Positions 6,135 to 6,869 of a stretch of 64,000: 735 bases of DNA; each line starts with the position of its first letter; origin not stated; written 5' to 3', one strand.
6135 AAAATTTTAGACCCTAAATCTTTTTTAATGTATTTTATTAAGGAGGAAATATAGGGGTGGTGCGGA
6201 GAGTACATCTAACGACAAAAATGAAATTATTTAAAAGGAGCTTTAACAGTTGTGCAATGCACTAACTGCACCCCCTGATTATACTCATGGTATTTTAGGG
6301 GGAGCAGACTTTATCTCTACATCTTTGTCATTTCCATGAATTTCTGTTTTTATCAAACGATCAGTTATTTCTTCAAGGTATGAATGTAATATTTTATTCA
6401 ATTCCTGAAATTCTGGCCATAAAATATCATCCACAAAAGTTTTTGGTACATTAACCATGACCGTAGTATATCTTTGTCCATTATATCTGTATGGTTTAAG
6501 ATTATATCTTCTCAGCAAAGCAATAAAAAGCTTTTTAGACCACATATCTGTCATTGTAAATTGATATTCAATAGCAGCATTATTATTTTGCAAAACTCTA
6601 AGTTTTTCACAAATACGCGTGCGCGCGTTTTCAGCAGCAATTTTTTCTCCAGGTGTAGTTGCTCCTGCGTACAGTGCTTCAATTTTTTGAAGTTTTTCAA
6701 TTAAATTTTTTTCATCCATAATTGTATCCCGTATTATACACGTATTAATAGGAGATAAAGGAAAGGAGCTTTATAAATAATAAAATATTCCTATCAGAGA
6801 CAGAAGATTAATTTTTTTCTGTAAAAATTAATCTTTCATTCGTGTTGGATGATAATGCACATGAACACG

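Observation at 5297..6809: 1.5-kb segment bracketed by perfect 25-bp inverted repeats immediately 3' of tRNA-Ser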

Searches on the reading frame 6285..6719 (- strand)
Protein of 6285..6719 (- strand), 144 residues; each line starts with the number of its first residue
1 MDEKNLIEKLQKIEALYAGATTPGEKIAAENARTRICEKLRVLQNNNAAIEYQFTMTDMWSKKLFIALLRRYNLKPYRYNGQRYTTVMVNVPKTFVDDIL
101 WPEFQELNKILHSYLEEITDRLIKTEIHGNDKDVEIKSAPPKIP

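Call 6: search_protein_families(library=pfam, proteins=[window:6285-6719:-], max_evalue=1)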
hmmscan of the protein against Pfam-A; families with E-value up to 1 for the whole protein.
window:6285-6719:- (144 aa): 1 family
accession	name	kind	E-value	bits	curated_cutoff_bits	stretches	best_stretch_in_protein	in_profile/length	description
PF09001.16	DUF1890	-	0.15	12.8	25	1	14-69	48-104/141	Domain of unknown function (DUF1890)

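Call 9: find_encoding_contigs(protein=window:6285-6719:-, flank=10000, max_places=10)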
Protein window:6285-6719:- (144 aa): 1 contig read that carries it; 1 place shown.
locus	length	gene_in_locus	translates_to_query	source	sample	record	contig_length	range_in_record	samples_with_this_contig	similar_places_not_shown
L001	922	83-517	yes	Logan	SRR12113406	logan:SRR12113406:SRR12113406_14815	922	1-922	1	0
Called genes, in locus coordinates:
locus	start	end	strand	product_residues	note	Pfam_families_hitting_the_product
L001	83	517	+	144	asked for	-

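Call 15: find_homologous_proteins(query=window:6285-6719:-, max_evalue=0.001)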
Query window:6285-6719:- (144 aa): 762 proteins with E <= 0.001 among 791 candidates; the best 120 are listed.
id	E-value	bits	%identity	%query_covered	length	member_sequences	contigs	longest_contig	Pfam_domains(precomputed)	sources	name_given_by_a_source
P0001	1.9e-90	318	100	100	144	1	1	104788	-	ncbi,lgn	-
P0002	3.0e-59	217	66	99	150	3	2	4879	-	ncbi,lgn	-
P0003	6.9e-58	212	69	97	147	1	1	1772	-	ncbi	-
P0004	1.6e-57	211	68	97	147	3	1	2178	-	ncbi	-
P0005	1.8e-57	211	68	97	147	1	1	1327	-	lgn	-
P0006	1.3e-56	208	68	97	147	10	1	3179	-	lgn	-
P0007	2.1e-56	207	67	97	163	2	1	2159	-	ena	-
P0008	2.2e-56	207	66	99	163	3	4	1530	-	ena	-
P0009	2.6e-56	207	66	99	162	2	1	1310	-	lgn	-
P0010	2.6e-55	204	64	99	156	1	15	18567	-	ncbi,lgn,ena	-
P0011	1.2e-54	202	64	96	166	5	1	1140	-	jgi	-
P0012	1.7e-54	201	65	99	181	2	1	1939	-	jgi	jgi:hypothetical protein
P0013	5.4e-54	200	64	96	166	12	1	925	-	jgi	-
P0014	1.1e-53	199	64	96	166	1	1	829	-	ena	-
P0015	1.5e-53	198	64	96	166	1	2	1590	-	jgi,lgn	jgi:hypothetical protein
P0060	8.8e-48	180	59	94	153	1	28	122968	-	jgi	jgi:hypothetical protein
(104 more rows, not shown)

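Call 16: search_protein_families(library=phrogs, proteins=[window:6285-6719:-], max_evalue=1)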
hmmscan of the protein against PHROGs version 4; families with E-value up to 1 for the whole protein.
window:6285-6719:- (144 aa): 3 families
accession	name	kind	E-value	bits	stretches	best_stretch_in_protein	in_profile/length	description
phrog_26683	-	unknown function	0.013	16.7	1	23-98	18-96/152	-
phrog_730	-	unknown function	0.019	16.1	1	72-100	5-32/76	-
phrog_31514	-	unknown function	0.14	13.4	1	90-138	47-91/123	-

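Call 17: search_protein_families(library=ncbifam, proteins=[window:6285-6719:-], max_evalue=1)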
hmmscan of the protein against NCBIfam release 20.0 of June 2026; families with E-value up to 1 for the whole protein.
window:6285-6719:- (144 aa): 1 family
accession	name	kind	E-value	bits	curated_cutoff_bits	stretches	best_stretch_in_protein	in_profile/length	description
TIGR03671.1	cca_archaeal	equivalog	0.039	12.7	281.3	1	79-134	277-331/410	CCA tRNA nucleotidyltransferase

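Call 18: find_encoding_contigs(protein=P0002, flank=10000, max_places=6)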
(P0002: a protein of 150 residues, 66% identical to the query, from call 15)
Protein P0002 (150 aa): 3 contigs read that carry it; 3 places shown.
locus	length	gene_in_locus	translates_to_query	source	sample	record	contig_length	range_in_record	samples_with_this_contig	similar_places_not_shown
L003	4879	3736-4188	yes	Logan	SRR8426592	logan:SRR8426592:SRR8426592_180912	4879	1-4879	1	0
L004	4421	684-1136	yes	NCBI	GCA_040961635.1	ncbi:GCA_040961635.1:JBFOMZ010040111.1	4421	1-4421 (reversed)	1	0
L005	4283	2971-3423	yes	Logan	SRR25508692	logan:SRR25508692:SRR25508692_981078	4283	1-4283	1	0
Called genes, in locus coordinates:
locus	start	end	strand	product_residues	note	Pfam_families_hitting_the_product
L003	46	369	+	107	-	PF05597:Phasin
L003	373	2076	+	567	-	PF03109:ABC1, PF27536:UbiB_helical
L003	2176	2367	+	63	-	-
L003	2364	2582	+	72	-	PF13625:Helicase_C_3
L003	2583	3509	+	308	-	PF00698:Acyl_transf_1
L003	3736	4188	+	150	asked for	-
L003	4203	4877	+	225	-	?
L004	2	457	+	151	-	?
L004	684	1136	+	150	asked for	-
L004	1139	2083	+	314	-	PF02899:Phage_int_SAM_1, PF13495:Phage_int_SAM_4 (weak), PF22823:MrpR_C_cat (faint), PF00589:Phage_integrase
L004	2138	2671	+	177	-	PF00227:Proteasome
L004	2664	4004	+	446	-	PF00004:AAA (weak), PF07728:AAA_5 (faint), PF07724:AAA_2, PF00004:AAA (weak)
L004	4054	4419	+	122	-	?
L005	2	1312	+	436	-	?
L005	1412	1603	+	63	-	-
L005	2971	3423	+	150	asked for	-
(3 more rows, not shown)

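Call 19: find_encoding_contigs(protein=P0010, flank=6000, max_places=10)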
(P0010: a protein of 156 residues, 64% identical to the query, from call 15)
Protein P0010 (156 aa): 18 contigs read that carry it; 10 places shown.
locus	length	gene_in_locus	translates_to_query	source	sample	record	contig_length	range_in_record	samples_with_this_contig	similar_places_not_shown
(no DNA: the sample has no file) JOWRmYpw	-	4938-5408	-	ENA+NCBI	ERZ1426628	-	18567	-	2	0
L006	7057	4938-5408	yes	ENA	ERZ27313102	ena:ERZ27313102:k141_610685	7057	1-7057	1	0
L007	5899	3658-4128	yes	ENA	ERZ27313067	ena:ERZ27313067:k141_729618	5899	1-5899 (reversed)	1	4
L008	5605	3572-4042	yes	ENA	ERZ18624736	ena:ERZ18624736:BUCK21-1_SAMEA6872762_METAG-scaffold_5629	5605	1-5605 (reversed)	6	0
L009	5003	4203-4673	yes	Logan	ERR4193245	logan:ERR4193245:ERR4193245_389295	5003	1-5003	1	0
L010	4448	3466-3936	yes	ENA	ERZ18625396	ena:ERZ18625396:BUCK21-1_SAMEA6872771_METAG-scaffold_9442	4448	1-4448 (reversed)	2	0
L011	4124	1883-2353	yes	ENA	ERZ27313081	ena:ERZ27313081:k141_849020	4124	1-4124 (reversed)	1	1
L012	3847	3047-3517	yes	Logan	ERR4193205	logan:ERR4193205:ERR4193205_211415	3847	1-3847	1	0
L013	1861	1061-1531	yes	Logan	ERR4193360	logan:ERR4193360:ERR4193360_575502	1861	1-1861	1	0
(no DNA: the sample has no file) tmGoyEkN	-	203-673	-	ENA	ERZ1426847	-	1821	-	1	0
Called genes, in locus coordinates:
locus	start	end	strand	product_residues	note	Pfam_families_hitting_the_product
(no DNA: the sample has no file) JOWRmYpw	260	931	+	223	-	PF13635:DUF4143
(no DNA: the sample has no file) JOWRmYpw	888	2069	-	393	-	PF01075:Glyco_transf_9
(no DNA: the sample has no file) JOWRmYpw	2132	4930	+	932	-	PF12419:DUF3670, PF00176:SNF2-rel_dom, PF04851:ResIII, PF00271:Helicase_C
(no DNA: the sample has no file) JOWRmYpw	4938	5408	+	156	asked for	-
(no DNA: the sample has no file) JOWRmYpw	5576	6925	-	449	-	PF13385:Laminin_G_3, PF18998:Flg_new_2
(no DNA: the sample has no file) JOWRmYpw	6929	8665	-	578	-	PF14104:DUF4277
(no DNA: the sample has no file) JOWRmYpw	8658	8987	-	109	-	PF20586:DUF6788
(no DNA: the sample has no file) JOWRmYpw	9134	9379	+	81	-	-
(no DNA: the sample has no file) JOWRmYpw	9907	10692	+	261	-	-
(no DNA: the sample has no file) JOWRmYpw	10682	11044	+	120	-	PF00237:Ribosomal_L22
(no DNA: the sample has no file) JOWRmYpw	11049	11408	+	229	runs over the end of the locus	PF07650:KH_2, PF05316:VAR1 (faint), PF00189:Ribosomal_S3_C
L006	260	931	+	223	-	PF13635:DUF4143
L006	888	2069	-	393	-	PF01075:Glyco_transf_9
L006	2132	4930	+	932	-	PF12419:DUF3670, PF00176:SNF2-rel_dom, PF04851:ResIII, PF00271:Helicase_C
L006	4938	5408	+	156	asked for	-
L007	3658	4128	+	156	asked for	-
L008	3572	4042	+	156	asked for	-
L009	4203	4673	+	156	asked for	-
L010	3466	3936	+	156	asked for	-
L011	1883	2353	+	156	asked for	-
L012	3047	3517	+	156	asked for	-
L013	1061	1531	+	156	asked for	-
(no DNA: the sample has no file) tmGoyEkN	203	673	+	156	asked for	-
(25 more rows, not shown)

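Call 37: search_dna_similar(query=window:6285-6719:-, collection=plasmids, mode=protein, max_rows=15)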
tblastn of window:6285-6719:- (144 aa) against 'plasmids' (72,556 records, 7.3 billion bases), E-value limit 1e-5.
Records with a match: 25; places in all: 27; records where one place covers at least 80% of the query: 20.
Best place of each record, by identity: <60% 25.
By first word of the organism name: Bradyrhizobium 12; Novosphingobium 4; Sphingobium 3; Roseomonas 2; Methylosinus 2; Agrobacterium 1; Methylobacterium 1.
By predicted mobility (MOB-suite, as given by PLSDB): conjugative 15; non-mobilizable 8; mobilizable 2.
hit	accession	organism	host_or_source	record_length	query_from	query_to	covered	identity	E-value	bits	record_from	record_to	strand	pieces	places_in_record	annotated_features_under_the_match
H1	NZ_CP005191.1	Sphingobium sp. MI1205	-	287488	1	143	99%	47.6%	2e-30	121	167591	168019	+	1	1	hypothetical protein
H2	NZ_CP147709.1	Bradyrhizobium septentrionale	Glycine max,cell culture,Root nodule ...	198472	3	141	97%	47.9%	9e-33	128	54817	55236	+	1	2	hypothetical protein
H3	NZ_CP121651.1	Bradyrhizobium sp. CB82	Stylosanthes guianensis,cell culture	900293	3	141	97%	47.9%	3e-27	112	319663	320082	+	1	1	hypothetical protein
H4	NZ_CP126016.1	Bradyrhizobium japonicum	Glycine max,soybean,root nodule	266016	3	141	97%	47.9%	1e-26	110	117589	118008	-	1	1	hypothetical protein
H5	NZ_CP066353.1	Bradyrhizobium japonicum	Glycine max,DNA isolated from pure ...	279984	3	141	97%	47.9%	1e-26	110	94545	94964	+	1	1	hypothetical protein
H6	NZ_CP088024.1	Bradyrhizobium quebecense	Glycine max cv. AC Glengarry,Cell ...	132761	3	144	99%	46.5%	2e-27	112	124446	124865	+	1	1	hypothetical protein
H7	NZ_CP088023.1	Bradyrhizobium quebecense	Glycine max cv. AC Glengarry,Cell ...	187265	3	144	99%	46.5%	2e-27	112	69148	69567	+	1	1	hypothetical protein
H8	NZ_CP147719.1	Bradyrhizobium sp. 2S1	-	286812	3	144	99%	46.5%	2e-27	112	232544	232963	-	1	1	hypothetical protein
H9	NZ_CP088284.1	Bradyrhizobium septentrionale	Glycine max cv. AC Glengarry,Cell ...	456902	3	144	99%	46.5%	2e-27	112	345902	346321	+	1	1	hypothetical protein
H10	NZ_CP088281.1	Bradyrhizobium barranii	Glycine max cv. AC Glengarry,cell ...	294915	3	144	99%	46.5%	6e-27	111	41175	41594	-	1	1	hypothetical protein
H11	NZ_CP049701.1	Bradyrhizobium barranii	Glycine max cv. AC Glengarry,cell ...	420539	3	144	99%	46.5%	6e-27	111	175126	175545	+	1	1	hypothetical protein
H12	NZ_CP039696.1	Novosphingobium sp. EMRT-2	cell,freshwater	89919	1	144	100%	45.8%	8e-33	128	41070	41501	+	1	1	hypothetical protein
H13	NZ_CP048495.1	Agrobacterium tumefaciens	walnut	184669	3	144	99%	45.8%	2e-26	110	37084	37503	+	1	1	hypothetical protein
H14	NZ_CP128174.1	Sphingobium baderi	mixed culture,activated sludge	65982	1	135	94%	48.1%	1e-32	127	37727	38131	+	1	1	hypothetical protein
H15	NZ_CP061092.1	Roseomonas marmotae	Marmota himalayana,pure culture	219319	3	144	99%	44.4%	9e-27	110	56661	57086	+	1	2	hypothetical protein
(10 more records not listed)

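Call 38: search_dna_similar(query=window:6285-6719:-, collection=phages, mode=protein, max_rows=10)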
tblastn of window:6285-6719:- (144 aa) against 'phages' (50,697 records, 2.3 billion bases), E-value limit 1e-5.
No match.

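Call 39: get_annotated_region(hit=H12, flank=6000)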
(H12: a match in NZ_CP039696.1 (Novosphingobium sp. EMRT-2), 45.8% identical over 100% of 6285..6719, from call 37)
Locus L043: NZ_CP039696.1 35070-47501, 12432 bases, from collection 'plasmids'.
description: Novosphingobium sp. EMRT-2 plasmid pABRDHK21, complete sequence
organism: Novosphingobium sp. EMRT-2 (NCBI taxid 2571749)
taxonomy: Bacteria; Pseudomonadota; Alphaproteobacteria; Sphingomonadales; Sphingomonadaceae; Novosphingobium; Novosphingobium sp. EMRT-2
host: -; source: cell,freshwater; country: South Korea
typing (MOB-suite, as given by PLSDB): mobilizable; relaxase MOBP
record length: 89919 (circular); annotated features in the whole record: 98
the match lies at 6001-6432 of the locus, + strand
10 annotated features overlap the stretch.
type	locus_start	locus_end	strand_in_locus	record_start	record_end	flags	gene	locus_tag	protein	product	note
CDS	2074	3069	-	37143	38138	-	-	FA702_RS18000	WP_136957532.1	tyrosine-type recombinase/integrase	GO:0015074 - DNA integration [Evidence IEA]; GO:0006310 - DNA recombination [Evidence IEA]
CDS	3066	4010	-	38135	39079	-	-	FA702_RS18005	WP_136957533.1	tyrosine-type recombinase/integrase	GO:0015074 - DNA integration [Evidence IEA]; GO:0006310 - DNA recombination [Evidence IEA]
CDS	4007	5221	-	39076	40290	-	-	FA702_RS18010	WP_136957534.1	site-specific integrase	GO:0015074 - DNA integration [Evidence IEA]; GO:0006310 - DNA recombination [Evidence IEA]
CDS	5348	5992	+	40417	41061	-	-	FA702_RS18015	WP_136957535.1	hypothetical protein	-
CDS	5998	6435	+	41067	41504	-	-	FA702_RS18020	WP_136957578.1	hypothetical protein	-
CDS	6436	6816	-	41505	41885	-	-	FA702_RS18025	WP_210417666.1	hypothetical protein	-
CDS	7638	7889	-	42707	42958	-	-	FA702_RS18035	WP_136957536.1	conjugal transfer protein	-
CDS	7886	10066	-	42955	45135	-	-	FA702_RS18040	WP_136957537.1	DNA topoisomerase 3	GO:0006265 - DNA topological change [Evidence IEA]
CDS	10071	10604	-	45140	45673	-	traF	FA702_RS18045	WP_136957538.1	conjugative transfer signal peptidase TraF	-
CDS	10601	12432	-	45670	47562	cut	-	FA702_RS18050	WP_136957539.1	type IV secretory system conjugative DNA transfer family protein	-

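Call 40: get_annotated_region(hit=H2, flank=6000)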
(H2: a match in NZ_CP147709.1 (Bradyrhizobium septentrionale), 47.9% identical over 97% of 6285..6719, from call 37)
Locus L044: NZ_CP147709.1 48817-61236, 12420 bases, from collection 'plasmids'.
description: Bradyrhizobium septentrionale strain 28S5 plasmid pBs28S5b, complete sequence
organism: Bradyrhizobium septentrionale (NCBI taxid 1404411)
taxonomy: Bacteria; Pseudomonadota; Alphaproteobacteria; Hyphomicrobiales; Nitrobacteraceae; Bradyrhizobium; Bradyrhizobium septentrionale
host: -; source: Glycine max,cell culture,Root nodule from soybean plant inoculated with root zone soil from Apios americana; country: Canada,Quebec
typing (MOB-suite, as given by PLSDB): conjugative; relaxase MOBQ; mating-pair formation MPF_T
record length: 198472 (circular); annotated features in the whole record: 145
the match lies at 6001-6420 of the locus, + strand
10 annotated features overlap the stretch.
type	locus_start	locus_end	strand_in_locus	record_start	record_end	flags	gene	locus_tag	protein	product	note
CDS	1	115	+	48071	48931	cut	-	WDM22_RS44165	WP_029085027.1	tyrosine-type recombinase/integrase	GO:0015074 - DNA integration [Evidence IEA]; GO:0006310 - DNA recombination [Evidence IEA]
CDS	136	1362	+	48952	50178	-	-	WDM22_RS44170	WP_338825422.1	IS91 family transposase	-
CDS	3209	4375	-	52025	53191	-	-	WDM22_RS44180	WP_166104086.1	IS110 family transposase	-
CDS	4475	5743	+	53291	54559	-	-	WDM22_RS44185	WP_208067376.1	IS256 family transposase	-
CDS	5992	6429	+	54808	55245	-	-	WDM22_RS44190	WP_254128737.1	hypothetical protein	-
CDS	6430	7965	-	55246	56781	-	-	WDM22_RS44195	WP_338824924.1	IS66 family transposase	-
CDS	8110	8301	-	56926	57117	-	tnpB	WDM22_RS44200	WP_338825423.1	IS66 family insertion sequence element accessory protein TnpB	-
CDS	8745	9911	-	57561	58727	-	-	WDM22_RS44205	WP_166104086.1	IS110 family transposase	-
CDS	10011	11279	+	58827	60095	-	-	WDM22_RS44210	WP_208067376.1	IS256 family transposase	-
CDS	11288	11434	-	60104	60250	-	tnpB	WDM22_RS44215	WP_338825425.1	IS66 family insertion sequence element accessory protein TnpB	-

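Call 41: get_annotated_region(hit=H1, flank=5000)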
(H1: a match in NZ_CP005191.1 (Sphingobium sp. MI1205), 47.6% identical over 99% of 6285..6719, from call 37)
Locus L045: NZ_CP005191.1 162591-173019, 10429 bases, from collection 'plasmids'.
description: Sphingobium sp. MI1205 plasmid pMI2, complete sequence
organism: Sphingobium sp. MI1205 (NCBI taxid 407020)
taxonomy: Bacteria; Pseudomonadota; Alphaproteobacteria; Sphingomonadales; Sphingomonadaceae; Sphingobium; Sphingobium sp. MI1205
host: -; source: -; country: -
typing (MOB-suite, as given by PLSDB): conjugative; replicon rep_cluster_543,rep_cluster_754; relaxase MOBQ; mating-pair formation MPF_F
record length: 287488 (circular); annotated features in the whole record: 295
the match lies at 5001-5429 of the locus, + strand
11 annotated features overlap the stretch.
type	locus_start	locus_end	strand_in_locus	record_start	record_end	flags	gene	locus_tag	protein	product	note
CDS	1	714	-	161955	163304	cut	-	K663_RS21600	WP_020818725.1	site-specific integrase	GO:0015074 - DNA integration [Evidence IEA]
CDS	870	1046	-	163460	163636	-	-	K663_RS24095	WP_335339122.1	zincin-like metallopeptidase domain-containing protein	-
CDS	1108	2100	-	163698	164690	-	-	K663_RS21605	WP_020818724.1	tyrosine-type recombinase/integrase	GO:0015074 - DNA integration [Evidence IEA]; GO:0006310 - DNA recombination [Evidence IEA]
CDS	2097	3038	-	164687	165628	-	-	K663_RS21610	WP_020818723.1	tyrosine-type recombinase/integrase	GO:0015074 - DNA integration [Evidence IEA]; GO:0006310 - DNA recombination [Evidence IEA]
CDS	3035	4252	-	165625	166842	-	-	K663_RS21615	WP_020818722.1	tyrosine-type recombinase/integrase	GO:0015074 - DNA integration [Evidence IEA]; GO:0006310 - DNA recombination [Evidence IEA]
CDS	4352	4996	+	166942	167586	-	-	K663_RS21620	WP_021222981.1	hypothetical protein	-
CDS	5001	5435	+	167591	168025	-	-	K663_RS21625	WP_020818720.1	hypothetical protein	-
CDS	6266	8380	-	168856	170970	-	-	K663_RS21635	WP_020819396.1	ParB/RepB/Spo0J family partition protein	-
CDS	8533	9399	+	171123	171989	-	-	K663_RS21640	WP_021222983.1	arginase family protein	-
CDS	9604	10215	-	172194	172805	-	-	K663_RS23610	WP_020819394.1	PAS domain-containing protein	-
CDS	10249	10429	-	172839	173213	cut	-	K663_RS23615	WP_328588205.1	NAD(P)H-dependent oxidoreductase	-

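Call 42: get_annotated_region(hit=H14, flank=5000)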
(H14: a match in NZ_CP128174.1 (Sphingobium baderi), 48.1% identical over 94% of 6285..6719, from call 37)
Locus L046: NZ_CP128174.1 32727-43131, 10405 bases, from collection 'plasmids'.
description: Sphingobium baderi strain SC-1 plasmid unnamed5, complete sequence
organism: Sphingobium baderi (NCBI taxid 1332080)
taxonomy: Bacteria; Pseudomonadota; Alphaproteobacteria; Sphingomonadales; Sphingomonadaceae; Sphingobium; Sphingobium baderi
host: -; source: mixed culture,activated sludge; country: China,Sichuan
typing (MOB-suite, as given by PLSDB): conjugative; replicon rep_cluster_1617; relaxase MOBP; mating-pair formation MPF_T
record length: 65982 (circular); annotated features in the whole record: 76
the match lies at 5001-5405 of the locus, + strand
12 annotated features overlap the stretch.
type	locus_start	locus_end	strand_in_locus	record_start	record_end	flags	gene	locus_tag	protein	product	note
CDS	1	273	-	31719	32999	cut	-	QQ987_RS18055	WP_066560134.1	Fic family protein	-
CDS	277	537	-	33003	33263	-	-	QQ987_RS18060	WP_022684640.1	hypothetical protein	-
CDS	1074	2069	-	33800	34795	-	-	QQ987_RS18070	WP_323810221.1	tyrosine-type recombinase/integrase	GO:0015074 - DNA integration [Evidence IEA]; GO:0006310 - DNA recombination [Evidence IEA]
CDS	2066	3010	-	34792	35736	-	-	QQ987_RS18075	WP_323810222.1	tyrosine-type recombinase/integrase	GO:0015074 - DNA integration [Evidence IEA]; GO:0006310 - DNA recombination [Evidence IEA]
CDS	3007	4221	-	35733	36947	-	-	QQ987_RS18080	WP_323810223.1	site-specific integrase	GO:0015074 - DNA integration [Evidence IEA]; GO:0006310 - DNA recombination [Evidence IEA]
CDS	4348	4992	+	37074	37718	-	-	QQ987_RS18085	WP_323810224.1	hypothetical protein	-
CDS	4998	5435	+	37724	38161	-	-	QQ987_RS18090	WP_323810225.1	hypothetical protein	-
CDS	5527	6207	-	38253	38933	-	-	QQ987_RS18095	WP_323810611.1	ArdC-like ssDNA-binding domain-containing protein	-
CDS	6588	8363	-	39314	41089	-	-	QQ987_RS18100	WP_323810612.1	ParB/RepB/Spo0J family partition protein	-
CDS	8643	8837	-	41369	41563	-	-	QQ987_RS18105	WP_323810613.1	hypothetical protein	-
CDS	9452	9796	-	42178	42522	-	-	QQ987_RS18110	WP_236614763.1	PepSY domain-containing protein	-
CDS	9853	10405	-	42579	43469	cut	-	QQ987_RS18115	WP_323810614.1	DUF1259 domain-containing protein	-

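Call 43: get_annotated_region(hit=H13, flank=5000)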
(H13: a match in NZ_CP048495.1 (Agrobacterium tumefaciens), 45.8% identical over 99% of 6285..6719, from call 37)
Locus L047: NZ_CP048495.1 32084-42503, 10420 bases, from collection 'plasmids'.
description: Agrobacterium tumefaciens strain Tul001 plasmid pTi, complete sequence
organism: Agrobacterium tumefaciens (NCBI taxid 358)
taxonomy: Bacteria; Pseudomonadota; Alphaproteobacteria; Hyphomicrobiales; Rhizobiaceae; Agrobacterium; Agrobacterium tumefaciens
host: -; source: walnut; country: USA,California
typing (MOB-suite, as given by PLSDB): non-mobilizable; replicon rep_cluster_490; mating-pair formation MPF_T
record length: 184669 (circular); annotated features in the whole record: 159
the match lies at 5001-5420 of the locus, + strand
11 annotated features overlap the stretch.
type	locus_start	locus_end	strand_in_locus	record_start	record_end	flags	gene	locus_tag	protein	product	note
CDS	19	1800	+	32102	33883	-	-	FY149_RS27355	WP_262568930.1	hypothetical protein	-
CDS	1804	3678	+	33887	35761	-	-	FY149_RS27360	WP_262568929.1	integrase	-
CDS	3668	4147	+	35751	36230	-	-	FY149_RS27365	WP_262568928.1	hypothetical protein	-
CDS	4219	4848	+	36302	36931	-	-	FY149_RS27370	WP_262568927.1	plasmid pRiA4b ORF-3 family protein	-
CDS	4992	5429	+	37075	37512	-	-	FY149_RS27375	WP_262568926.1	hypothetical protein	-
CDS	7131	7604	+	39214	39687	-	-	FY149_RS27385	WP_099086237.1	hypothetical protein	-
CDS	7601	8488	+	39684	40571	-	-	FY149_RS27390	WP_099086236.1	hypothetical protein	-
CDS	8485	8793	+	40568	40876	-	-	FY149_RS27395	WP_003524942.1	hypothetical protein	-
CDS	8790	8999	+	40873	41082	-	-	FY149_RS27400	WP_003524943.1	hypothetical protein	-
CDS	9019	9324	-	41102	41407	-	-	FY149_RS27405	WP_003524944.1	alkylphosphonate utilization protein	-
CDS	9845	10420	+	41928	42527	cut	-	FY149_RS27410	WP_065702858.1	hypothetical protein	-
